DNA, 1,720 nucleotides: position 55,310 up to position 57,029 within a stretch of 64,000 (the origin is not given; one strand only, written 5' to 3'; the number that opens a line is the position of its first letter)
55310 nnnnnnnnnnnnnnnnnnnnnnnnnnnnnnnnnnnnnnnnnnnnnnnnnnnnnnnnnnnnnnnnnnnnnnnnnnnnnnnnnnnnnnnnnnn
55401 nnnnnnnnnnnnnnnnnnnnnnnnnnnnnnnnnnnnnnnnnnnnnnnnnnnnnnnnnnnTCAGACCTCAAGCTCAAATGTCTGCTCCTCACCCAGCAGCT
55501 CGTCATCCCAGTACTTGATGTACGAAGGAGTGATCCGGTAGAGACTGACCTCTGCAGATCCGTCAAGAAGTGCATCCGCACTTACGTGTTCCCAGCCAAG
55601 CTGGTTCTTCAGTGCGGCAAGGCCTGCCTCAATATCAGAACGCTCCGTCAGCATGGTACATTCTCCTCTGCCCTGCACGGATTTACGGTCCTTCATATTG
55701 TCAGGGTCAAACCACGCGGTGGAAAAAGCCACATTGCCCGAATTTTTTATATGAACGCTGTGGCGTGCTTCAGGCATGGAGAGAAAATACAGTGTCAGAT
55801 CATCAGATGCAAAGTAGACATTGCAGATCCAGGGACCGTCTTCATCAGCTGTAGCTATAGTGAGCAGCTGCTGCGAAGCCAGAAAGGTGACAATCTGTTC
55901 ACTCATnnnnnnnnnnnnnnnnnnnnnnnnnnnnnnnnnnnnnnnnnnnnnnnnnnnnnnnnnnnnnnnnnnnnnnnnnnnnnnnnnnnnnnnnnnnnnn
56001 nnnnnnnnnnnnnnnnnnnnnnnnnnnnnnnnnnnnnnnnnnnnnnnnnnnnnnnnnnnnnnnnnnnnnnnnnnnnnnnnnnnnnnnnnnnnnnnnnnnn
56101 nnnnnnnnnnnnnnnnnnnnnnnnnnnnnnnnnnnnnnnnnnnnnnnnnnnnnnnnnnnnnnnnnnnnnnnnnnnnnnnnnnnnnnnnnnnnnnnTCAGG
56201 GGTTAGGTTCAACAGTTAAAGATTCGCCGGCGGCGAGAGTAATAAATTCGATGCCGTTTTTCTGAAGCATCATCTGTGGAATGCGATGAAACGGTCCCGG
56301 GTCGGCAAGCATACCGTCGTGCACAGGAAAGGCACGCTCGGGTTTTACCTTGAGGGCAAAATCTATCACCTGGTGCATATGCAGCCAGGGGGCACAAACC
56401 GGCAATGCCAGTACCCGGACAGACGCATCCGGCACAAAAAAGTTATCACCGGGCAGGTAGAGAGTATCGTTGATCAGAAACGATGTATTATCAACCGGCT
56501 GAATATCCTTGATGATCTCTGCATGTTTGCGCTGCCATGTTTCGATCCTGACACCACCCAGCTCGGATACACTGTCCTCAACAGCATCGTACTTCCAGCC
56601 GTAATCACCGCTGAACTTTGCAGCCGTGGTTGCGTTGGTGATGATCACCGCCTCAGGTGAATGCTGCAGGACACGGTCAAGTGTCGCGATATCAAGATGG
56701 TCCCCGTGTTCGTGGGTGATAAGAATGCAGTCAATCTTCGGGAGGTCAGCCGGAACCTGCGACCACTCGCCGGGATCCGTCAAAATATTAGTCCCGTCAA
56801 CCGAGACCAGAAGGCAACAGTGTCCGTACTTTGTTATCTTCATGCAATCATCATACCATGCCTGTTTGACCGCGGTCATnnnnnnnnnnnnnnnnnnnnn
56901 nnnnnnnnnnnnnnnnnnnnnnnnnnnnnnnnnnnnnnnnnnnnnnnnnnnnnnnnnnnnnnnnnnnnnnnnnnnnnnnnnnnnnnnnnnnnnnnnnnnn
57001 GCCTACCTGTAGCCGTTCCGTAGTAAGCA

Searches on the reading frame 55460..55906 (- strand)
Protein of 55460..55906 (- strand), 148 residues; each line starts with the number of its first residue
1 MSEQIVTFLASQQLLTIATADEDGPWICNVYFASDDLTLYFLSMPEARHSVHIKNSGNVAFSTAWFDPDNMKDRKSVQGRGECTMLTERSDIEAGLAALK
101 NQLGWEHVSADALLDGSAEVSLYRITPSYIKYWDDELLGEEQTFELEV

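Call 11: find_encoding_contigs(protein=window:55460-55906:-, flank=3000, max_places=8)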
Protein window:55460-55906:- (148 aa): 4 contigs read that carry it; 2 places shown.
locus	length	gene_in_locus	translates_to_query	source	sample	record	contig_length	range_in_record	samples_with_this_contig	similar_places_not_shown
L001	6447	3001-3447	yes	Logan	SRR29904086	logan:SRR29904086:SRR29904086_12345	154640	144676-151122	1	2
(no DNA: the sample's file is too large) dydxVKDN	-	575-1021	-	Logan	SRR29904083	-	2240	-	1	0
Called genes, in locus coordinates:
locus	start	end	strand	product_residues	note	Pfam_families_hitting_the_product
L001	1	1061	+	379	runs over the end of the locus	-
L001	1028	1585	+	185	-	-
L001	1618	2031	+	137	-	PF00293:NUDIX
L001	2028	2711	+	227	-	PF13483:Lactamase_B_3, PF12706:Lactamase_B_2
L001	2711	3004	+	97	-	PF26604:CBU_0592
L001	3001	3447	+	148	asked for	PF01243:PNPOx_N, PF12900:Pyridox_ox_2 (weak)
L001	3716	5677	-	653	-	PF00128:Alpha-amylase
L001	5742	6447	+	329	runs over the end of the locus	PF00579:tRNA-synt_1b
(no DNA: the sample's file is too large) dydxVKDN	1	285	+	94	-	?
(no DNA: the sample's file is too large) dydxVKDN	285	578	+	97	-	PF26604:CBU_0592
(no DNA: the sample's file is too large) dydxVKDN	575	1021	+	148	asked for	PF01243:PNPOx_N, PF12900:Pyridox_ox_2 (weak)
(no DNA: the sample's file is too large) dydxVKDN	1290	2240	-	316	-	?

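Call 12: search_protein_families(library=pfam, proteins=[window:55460-55906:-])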
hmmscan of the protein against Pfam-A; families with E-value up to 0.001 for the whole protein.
window:55460-55906:- (148 aa): 2 families
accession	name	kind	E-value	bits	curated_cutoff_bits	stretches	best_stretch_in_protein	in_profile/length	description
PF01243.27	PNPOx_N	-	1.6e-12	48.3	28.1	1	1-133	1-119/120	Pyridoxamine 5'-phosphate oxidase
PF12900.13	Pyridox_ox_2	-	4.5e-07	30.3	27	1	3-128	3-134/140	Pyridoxamine 5'-phosphate oxidase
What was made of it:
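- There is no transposase nearby (calls 11, 12).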

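Call 16: find_homologous_proteins(query=window:55460-55906:-, max_evalue=1e-20)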
Query window:55460-55906:- (148 aa): 2 proteins with E <= 1e-20 among 33 candidates.
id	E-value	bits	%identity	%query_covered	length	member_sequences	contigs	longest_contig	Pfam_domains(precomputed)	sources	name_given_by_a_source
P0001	3.7e-52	194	99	61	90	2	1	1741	-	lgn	-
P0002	3.9e-34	136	43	91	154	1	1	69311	PF01243.28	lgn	-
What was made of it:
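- PNPOx has only 2 homologues in 5.8 billion proteins (call 16).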

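Call 17: find_encoding_contigs(protein=P0002, flank=5000, max_places=4)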
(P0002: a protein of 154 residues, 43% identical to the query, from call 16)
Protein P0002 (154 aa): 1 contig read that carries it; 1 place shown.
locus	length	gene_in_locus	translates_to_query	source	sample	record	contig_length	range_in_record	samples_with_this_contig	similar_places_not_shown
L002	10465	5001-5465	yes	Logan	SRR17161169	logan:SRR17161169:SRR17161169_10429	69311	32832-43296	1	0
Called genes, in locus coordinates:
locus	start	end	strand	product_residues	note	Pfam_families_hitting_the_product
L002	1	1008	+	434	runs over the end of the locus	-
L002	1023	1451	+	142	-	PF00293:NUDIX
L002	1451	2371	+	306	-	PF00248:Aldo_ket_red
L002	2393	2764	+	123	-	-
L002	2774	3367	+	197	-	PF00702:Hydrolase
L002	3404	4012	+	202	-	-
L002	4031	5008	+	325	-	PF00561:Abhydrolase_1, PF12146:Hydrolase_4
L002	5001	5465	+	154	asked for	PF01243:PNPOx_N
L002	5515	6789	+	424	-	PF00083:Sugar_tr, PF07690:MFS_1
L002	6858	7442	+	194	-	-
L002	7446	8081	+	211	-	-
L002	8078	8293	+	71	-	-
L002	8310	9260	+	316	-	PF01261:AP_endonuc_2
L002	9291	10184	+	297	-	PF01323:DSBA (faint), PF13098:Thioredoxin_2 (faint), PF13462:Thioredoxin_4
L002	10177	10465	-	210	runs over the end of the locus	-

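Call 43: find_encoding_contigs(protein=P0001, flank=3000, max_places=5)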
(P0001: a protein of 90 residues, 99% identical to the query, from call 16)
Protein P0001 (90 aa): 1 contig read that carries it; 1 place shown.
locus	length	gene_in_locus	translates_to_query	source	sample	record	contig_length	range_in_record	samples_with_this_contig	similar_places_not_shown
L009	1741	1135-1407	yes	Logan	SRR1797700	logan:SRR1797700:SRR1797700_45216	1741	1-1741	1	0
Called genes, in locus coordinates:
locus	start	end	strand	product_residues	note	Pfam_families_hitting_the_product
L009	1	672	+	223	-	?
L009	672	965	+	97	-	PF26604:CBU_0592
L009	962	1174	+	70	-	PF01243:PNPOx_N (weak)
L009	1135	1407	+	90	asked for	-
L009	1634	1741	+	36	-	?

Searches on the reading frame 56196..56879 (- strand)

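Call 12: search_protein_families(library=pfam, proteins=[window:56196-56879:-])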
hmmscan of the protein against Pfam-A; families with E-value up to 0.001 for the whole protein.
window:56196-56879:- (227 aa): 3 families
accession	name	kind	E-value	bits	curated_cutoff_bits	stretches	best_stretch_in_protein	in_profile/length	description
PF13483.12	Lactamase_B_3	-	1.3e-14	54.9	24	1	14-187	1-160/160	Beta-lactamase superfamily domain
PF12706.13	Lactamase_B_2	-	1.9e-09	37.9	27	1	30-187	1-199/200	Beta-lactamase superfamily domain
PF00753.33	Lactamase_B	-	0.00012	22.5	22.7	1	22-88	8-81/196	Metallo-beta-lactamase superfamily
